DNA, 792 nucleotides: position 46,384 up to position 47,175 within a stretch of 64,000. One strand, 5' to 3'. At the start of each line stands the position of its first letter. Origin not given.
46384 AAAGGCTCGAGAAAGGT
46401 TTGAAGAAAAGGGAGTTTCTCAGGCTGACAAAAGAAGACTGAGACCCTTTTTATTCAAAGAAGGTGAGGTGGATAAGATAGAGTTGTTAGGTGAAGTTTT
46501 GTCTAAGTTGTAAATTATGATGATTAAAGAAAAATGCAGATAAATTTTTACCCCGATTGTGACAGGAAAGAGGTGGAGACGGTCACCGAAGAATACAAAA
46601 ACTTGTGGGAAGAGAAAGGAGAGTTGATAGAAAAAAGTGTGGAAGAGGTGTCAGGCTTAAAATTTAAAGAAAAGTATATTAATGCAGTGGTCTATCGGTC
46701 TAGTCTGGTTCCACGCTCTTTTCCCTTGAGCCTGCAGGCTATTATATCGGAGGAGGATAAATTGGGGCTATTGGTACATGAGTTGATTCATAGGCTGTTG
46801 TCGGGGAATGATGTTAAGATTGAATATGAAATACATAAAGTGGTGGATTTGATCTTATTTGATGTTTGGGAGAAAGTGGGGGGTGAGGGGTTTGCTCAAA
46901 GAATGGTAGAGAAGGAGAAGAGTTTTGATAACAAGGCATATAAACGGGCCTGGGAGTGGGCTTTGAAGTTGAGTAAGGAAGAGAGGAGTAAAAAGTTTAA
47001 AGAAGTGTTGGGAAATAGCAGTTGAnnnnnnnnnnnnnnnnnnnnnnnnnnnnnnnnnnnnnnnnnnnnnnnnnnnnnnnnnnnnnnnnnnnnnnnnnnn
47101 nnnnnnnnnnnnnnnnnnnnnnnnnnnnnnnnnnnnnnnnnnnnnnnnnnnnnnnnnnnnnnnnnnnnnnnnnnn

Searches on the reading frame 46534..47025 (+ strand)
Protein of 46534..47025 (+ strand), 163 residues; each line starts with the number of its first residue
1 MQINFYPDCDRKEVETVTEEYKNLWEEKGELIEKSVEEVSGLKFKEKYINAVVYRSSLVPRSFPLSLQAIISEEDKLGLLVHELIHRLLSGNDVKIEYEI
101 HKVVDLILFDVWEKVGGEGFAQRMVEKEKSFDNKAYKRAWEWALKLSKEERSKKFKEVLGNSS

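Call 3: search_protein_families(library=pfam, proteins=[window:46534-47025:+], max_evalue=0.01)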
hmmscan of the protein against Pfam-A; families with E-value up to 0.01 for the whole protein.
window:46534-47025:+ (163 aa): 0 families

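Call 4: search_protein_families(library=padloc, proteins=[window:46534-47025:+], max_evalue=0.01)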
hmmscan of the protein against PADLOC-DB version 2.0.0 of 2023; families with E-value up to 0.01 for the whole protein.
window:46534-47025:+ (163 aa): 0 families

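Call 12: find_homologous_proteins(query=window:46534-47022:+, max_evalue=0.001)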
Query window:46534-47022:+ (163 aa): 9 proteins with E <= 0.001 among 71 candidates.
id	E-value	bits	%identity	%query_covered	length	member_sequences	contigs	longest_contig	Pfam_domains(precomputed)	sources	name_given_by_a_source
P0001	1.0e-99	349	100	100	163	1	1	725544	-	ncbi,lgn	-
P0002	8.5e-36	141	45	98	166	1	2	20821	-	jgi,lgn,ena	-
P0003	2.7e-34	137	48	98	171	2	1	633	-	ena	-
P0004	7.9e-33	132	46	99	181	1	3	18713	-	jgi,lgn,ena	-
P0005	9.2e-33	132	45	97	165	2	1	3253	-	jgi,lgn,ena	-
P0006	7.2e-31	125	46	98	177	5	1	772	-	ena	-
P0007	1.6e-29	121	44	98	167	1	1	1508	-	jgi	jgi:hypothetical protein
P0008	2.7e-29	120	44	96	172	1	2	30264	-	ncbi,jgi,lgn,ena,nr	ncbi:MAG TPA: hypothetical protein VFA93_01170 [Patescibacteria group bacterium]|nr:hypothetical pro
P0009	1.5e-25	108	40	97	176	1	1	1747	-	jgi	jgi:hypothetical protein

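Call 14: find_encoding_contigs(protein=P0008, flank=6000, max_places=3)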
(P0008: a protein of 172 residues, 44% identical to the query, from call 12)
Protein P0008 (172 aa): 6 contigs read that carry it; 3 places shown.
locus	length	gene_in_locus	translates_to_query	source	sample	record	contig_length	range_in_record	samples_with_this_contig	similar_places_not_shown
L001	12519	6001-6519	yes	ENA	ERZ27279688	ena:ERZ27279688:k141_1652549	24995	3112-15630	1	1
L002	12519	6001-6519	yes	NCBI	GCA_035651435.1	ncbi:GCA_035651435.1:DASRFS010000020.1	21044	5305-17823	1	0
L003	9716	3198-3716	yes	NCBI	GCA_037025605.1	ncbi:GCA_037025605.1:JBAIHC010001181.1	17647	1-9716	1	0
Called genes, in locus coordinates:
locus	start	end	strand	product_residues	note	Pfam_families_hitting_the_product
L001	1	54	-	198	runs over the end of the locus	PF07963:N_methyl (weak), PF08334:T2SSG (weak)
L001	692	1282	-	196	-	PF07963:N_methyl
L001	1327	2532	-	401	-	PF28597:T2SSF_N, PF00482:T2SSF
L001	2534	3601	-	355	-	PF00437:T2SSE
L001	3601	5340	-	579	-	PF05157:MshEN, PF00437:T2SSE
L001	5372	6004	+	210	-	PF13177:DNA_pol3_delta2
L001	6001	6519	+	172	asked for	-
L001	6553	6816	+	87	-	-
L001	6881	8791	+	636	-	PF02518:HATPase_c, PF00204:DNA_gyraseB, PF01751:Toprim, PF00986:DNA_gyraseB_C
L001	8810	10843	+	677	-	PF03030:H_PPase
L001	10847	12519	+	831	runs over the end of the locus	PF00521:DNA_topoisoIV, PF03989:DNA_gyraseA_C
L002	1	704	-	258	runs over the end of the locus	PF06750:A24_N_bact, PF01478:Peptidase_A24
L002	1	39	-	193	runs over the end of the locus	PF07963:N_methyl (weak), PF08334:T2SSG (weak)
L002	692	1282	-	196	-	PF07963:N_methyl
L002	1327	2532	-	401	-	PF28597:T2SSF_N, PF00482:T2SSF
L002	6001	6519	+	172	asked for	-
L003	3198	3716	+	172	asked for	-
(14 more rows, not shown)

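Call 15: find_encoding_contigs(protein=P0002, flank=6000, max_places=3)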
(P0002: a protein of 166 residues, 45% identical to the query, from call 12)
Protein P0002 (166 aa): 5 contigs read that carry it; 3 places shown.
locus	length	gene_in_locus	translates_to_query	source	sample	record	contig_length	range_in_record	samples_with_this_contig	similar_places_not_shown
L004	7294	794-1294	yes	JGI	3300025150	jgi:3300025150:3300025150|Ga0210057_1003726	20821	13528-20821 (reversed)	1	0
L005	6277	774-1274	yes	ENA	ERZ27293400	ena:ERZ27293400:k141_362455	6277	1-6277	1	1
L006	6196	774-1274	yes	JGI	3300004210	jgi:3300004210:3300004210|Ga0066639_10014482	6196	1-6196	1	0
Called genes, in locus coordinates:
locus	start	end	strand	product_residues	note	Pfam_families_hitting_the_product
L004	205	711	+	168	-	PF27765:UCP032817-like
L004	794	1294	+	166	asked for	-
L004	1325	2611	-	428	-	PF13439:Glyco_transf_4, PF13579:Glyco_trans_4_4, PF13477:Glyco_trans_4_2 (faint)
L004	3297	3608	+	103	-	PF03848:TehB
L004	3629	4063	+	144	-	-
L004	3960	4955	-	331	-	PF21068:ATPgraspMvdD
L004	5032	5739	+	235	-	PF13428:TPR_14 (faint), PF13432:TPR_16 (faint), PF13431:TPR_17 (faint)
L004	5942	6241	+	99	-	-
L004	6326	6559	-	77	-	PF01272:GreA_GreB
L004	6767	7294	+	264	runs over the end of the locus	PF01978:TrmB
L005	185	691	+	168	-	PF27765:UCP032817-like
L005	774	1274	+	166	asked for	-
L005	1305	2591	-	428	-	PF13439:Glyco_transf_4, PF13579:Glyco_trans_4_4, PF13477:Glyco_trans_4_2 (faint)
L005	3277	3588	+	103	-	PF03848:TehB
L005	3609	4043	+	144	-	-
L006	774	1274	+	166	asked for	-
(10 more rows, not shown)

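Call 16: find_encoding_contigs(protein=P0004, flank=6000, max_places=3)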
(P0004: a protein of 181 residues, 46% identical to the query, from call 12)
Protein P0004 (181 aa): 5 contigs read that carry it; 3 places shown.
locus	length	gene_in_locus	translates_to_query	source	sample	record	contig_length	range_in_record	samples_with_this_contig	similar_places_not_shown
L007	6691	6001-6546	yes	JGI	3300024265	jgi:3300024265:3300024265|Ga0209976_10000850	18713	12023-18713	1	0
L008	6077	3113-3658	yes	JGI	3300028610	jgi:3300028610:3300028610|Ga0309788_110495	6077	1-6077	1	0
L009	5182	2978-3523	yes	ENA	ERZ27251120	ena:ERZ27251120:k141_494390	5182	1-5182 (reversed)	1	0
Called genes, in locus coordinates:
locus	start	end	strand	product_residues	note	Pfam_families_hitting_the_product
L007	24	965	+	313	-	PF01018:GTP1_OBG, PF01926:MMR_HSR1, PF02421:FeoB_N (weak), PF03193:RsgA_GTPase (faint)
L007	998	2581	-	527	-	PF00404:Dockerin_1 (weak)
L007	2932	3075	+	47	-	-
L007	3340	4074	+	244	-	PF10988:DUF2807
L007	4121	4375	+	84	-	PF13239:2TM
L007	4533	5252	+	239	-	PF14329:DUF4386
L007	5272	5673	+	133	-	PF19851:DUF6326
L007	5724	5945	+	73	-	-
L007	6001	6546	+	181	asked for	-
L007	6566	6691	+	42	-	?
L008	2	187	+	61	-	?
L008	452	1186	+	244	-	PF10988:DUF2807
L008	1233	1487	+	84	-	PF13239:2TM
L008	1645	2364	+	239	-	PF14329:DUF4386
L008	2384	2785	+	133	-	PF19851:DUF6326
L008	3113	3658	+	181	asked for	-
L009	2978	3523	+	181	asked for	-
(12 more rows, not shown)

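Call 17: find_encoding_contigs(protein=P0001, flank=1000, max_places=2)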
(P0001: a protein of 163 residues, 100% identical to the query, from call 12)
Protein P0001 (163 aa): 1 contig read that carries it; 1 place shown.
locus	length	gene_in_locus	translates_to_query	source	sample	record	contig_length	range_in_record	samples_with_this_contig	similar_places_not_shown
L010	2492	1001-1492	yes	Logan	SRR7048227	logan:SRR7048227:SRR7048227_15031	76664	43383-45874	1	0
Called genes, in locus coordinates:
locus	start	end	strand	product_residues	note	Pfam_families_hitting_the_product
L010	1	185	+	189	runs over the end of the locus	PF13338:AbiEi_4 (weak)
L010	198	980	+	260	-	PF08843:AbiEii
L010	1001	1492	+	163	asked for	-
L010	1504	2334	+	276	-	PF01209:Ubie_methyltran, PF02353:CMAS (weak), PF05175:MTS (faint), PF13489:Methyltransf_23, PF13847:Methyltransf_31, PF08241:Methyltransf_11, PF08242:Methyltransf_12, PF13649:Methyltransf_25, +1 more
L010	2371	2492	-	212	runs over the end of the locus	-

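Call 51: search_protein_families(library=ncbifam, proteins=[window:46534-47025:+], max_evalue=0.01)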
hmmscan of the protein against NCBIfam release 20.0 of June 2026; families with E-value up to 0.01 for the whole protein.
window:46534-47025:+ (163 aa): 0 families

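Call 54: predict_structure(alignment_id=A2)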
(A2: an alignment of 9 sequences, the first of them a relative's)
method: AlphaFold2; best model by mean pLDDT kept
length: 163 residues; sequences in the alignment: 9
mean_pLDDT: 91.1   pTM: 0.89
mean pLDDT of the five models: 91.1, 90.8, 90.4, 90.3, 90.0
residues with pLDDT >= 90: 127; 70-90: 26; 50-70: 10; < 50: 0
segments of 3 or more residues with pLDDT < 50: none
pLDDT, mean of each block of 10 residues (from residue 1): 95 96 98 98 94 78 81 94 94 82 94 97 93 86 94 92 63
secondary structure, 60 per line:
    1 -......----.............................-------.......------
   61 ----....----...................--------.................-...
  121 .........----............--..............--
elements in order: E2-7 H12-40 E48-54 E65-68 H73-91 H100-116 H118-129 H134-145 H148-161

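Call 57: fold_search(model_id=the predicted structure, library=pdb)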
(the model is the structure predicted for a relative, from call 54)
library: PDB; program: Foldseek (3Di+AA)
matches with E <= 10: 193; with E <= 0.001: 0
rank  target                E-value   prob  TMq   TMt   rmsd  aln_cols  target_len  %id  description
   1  6a8z_B                3.2e-01  0.63  0.40  0.18  11.3       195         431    9  Crystal structure of M1 zinc metallopeptidase from Deinococcus radiodurans (released 2019-07-17)
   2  8p0i_A                4.3e-01  0.60  0.47  0.12  10.8       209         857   10  Crystal structure of the open conformation of insulin-regulated aminopeptidase in complex with a small-MW inhibitor (released 2024-09-04)
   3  4z7i_B                5.1e-01  0.41  0.37  0.10   6.5       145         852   10  Crystal structure of insulin regulated aminopeptidase in complex with ligand (released 2015-08-26)
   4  5c97_B                5.4e-01  0.57  0.42  0.11   5.8       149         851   11  Insulin regulated aminopeptidase (released 2015-08-26)
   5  2xq0                  5.6e-01  0.82  0.47  0.15   4.6       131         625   13  Structure of yeast LTA4 hydrolase in complex with Bestatin (released 2010-12-29)
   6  8cgw_B                5.9e-01  0.35  0.40  0.10  11.3       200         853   11  Insulin-regulated aminopeptidase (IRAP) in complex with an allosteric benzopyran-based inhibitor (released 2024-01-31)
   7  1z1w                  7.0e-01  0.72  0.51  0.13   4.2       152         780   11  Crystal structures of the tricorn interacting facor F3 from Thermoplasma acidophilum, a zinc aminopeptidase in three dif (released 2005-05-31)
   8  5c97_A                7.3e-01  0.57  0.45  0.11   5.5       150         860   10  Insulin regulated aminopeptidase (released 2015-08-26)
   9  8cgw_A                8.6e-01  0.47  0.44  0.10  10.8       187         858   11  Insulin-regulated aminopeptidase (IRAP) in complex with an allosteric benzopyran-based inhibitor (released 2024-01-31)
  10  8t7p                  9.1e-01  0.25  0.33  0.08   5.9       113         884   17  X-ray crystal structure of PfA-M1(M462S) (released 2024-06-26)
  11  6y3x_A                1.0e+00  0.08  0.21  0.07  11.1       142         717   17  Crystal structure of the Francisella novicida lysine decarboxylase LdcF (released 2021-01-27)
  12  4f5c_B                1.1e+00  0.35  0.34  0.08   6.2       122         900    9  Crystal structure of the spike receptor binding domain of a porcine respiratory coronavirus in complex with the pig am (released 2012-08-22)
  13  4f5c_A                1.1e+00  0.33  0.34  0.08   6.2       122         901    9  Crystal structure of the spike receptor binding domain of a porcine respiratory coronavirus in complex with the pig am (released 2012-08-22)
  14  8t41                  1.2e+00  0.38  0.41  0.10   6.3       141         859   11  Crystal structure of aminopeptidase N from Mycobacterium tuberculosis (released 2024-04-17)
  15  6sga_F6               1.2e+00  0.12  0.27  0.11  14.6       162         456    9  Body domain of the mt-SSU assemblosome from Trypanosoma brucei (released 2019-09-18)
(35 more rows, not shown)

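Call 89: search_protein_representatives(alignment_id=A2)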
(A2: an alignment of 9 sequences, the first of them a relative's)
Query: 9 sequences, 167 profile positions. Proteins with E-value up to 0.001 (for the whole library): 909; up to 1e-10: 384; up to 1e-30: 115. The best 150 are listed.
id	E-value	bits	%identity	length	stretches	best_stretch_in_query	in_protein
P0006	8.0e-68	243.8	-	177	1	1-167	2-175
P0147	4.8e-64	231.6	-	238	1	1-164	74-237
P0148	4.1e-61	222.0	-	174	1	1-166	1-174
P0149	8.3e-55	201.5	-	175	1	1-164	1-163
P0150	1.4e-54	200.8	-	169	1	1-166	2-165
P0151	2.5e-54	200.0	-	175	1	1-165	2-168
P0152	8.1e-53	195.0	-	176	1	2-163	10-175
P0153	1.9e-52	193.8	-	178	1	1-166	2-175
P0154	4.0e-52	192.8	-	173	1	1-166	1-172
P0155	1.4e-51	191.0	-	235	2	1-99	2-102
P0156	2.9e-51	190.0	-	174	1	1-165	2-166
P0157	3.5e-51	189.7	-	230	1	1-164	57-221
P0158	4.6e-51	189.3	-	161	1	1-166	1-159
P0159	6.9e-51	188.7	-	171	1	1-164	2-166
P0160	8.5e-51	188.5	-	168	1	1-166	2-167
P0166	1.2e-48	181.5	-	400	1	1-163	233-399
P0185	1.0e-44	168.7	-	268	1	1-165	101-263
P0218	1.5e-38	148.6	-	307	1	2-164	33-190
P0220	4.7e-38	147.0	-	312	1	1-164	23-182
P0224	3.0e-37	144.4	-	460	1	3-165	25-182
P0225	5.0e-37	143.6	-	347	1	2-163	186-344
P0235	1.2e-34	135.9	-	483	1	4-166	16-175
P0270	2.4e-29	118.7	-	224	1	14-164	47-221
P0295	2.1e-26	109.1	-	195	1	16-165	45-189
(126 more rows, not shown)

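Call 90: search_protein_families(library=pfam, proteins=[P0147, P0166, P0218, P0220, P0224, P0225, P0235, P0185, P0295, P0270], max_evalue=0.01)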
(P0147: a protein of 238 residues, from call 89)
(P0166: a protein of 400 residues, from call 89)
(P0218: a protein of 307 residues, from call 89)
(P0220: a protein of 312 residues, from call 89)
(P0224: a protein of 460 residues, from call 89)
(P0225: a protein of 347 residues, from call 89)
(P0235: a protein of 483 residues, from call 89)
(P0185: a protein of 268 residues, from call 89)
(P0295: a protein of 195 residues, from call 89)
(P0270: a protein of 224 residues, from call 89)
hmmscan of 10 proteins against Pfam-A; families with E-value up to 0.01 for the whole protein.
P0147 (238 aa): 0 families

P0166 (400 aa): 0 families

P0218 (307 aa): 9 families
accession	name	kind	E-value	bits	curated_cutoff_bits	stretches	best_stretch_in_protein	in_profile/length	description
PF07719.23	TPR_2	-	1.2e-11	44.2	27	0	207-239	2-34/34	Tetratricopeptide repeat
PF00515.34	TPR_1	-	4.7e-10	39.3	27.8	1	208-239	3-34/34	Tetratricopeptide repeat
PF13181.12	TPR_8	-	1.4e-09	37.8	25.7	0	240-272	1-33/34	Tetratricopeptide repeat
PF13431.12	TPR_17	-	2.4e-09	37.2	24.4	1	264-292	3-31/34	Tetratricopeptide repeat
PF13432.12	TPR_16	-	2e-07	31.8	32.7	1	213-272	4-63/65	Tetratricopeptide repeat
PF13414.12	TPR_11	-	4.2e-05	23.6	26.8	0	220-244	8-32/42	TPR repeat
PF13424.12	TPR_12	-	0.0018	18.8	30.1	0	219-270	16-75/77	Tetratricopeptide repeat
PF13428.12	TPR_14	-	0.0033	18.4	23.5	0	219-244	14-39/44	Tetratricopeptide repeat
PF01239.28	PPTA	-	0.0075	16.4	29.5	0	222-244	1-23/32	Protein prenyltransferase alpha subunit repeat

P0220 (312 aa): 3 families
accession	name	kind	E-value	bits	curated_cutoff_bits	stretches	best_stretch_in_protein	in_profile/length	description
PF14534.12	DUF4440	-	5.1e-14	53.1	25.2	1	188-301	1-106/107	Domain of unknown function (DUF4440)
PF08332.16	CaMKII_AD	-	0.00036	21.1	22.1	1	253-311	68-128/128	Calcium/calmodulin dependent protein kinase II association domain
PF13474.12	SnoaL_3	-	0.0016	19.3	22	0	189-308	2-117/121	SnoaL-like domain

P0224 (460 aa): 1 family
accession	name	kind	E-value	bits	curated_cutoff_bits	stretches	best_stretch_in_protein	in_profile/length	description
PF17957.7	Big_7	-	3.9e-05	24.6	24.1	1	206-262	14-70/70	Bacterial Ig domain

P0225 (347 aa): 0 families

P0235 (483 aa): 3 families
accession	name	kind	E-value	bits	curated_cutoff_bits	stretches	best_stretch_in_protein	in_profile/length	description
PF01551.29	Peptidase_M23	-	4.6e-15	56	28.7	1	218-317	5-92/96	Peptidase family M23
PF01841.26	Transglut_core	-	8.6e-05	23.2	23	1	380-444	39-107/108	Transglutaminase-like superfamily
PF01400.30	Astacin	-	0.0047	17.1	22.5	1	42-167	26-155/189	Astacin (Peptidase family M12A)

P0185 (268 aa): 1 family
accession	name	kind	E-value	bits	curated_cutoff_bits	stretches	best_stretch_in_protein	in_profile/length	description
PF06114.19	Peptidase_M78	-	5.3e-05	23.5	22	1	148-198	12-66/123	IrrE N-terminal-like domain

P0295 (195 aa): 0 families

P0270 (224 aa): 0 families
